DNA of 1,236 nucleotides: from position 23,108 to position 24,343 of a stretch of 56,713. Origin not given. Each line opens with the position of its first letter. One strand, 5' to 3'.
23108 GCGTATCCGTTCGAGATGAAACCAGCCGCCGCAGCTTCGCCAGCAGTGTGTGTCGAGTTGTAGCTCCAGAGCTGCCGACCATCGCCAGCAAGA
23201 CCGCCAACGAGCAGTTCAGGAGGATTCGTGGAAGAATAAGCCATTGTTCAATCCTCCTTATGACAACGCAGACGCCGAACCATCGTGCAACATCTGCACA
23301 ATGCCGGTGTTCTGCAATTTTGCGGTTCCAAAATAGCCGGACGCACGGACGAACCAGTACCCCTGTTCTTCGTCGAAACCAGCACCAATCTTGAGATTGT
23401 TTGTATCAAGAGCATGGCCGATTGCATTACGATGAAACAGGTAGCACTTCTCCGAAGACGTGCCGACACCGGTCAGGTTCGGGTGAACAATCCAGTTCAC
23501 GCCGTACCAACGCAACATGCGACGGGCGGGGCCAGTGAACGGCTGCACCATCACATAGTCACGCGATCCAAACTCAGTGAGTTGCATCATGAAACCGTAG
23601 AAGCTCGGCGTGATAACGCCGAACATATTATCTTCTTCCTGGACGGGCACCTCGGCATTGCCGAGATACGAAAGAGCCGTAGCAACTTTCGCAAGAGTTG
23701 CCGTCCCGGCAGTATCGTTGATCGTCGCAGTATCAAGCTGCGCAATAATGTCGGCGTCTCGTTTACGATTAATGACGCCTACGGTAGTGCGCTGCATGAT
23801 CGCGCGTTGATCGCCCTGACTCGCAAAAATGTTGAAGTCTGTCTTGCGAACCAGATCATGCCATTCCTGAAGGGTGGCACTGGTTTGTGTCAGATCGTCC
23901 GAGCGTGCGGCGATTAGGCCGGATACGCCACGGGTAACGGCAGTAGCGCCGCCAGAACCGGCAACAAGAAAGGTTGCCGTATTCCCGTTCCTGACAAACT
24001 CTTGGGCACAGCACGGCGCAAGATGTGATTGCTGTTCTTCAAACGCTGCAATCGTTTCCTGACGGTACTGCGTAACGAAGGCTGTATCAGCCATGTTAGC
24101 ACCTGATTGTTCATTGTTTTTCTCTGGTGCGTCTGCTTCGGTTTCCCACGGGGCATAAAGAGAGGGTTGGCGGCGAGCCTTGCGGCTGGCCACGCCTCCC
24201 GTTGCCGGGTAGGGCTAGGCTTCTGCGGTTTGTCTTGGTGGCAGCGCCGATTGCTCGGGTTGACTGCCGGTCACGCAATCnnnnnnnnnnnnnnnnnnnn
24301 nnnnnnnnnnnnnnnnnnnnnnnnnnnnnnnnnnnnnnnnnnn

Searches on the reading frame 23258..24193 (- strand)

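Call 3: search_protein_families(library=phrogs, proteins=[window:23258-24193:-], max_evalue=0.01)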
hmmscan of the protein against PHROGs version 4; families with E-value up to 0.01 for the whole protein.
window:23258-24193:- (311 aa): 1 family
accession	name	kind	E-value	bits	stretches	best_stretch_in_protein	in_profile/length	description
phrog_3437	-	head and packaging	1.3e-51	176.6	1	32-304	4-292/294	major head protein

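Call 4: search_protein_families(library=pfam, proteins=[window:23258-24193:-], max_evalue=0.01)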
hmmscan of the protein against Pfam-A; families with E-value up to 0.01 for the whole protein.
window:23258-24193:- (311 aa): 1 family
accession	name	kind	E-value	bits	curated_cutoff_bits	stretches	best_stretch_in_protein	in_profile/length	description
PF19821.5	Phage_capsid_2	-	2.9e-21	76.4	25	1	36-303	2-291/293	Phage capsid protein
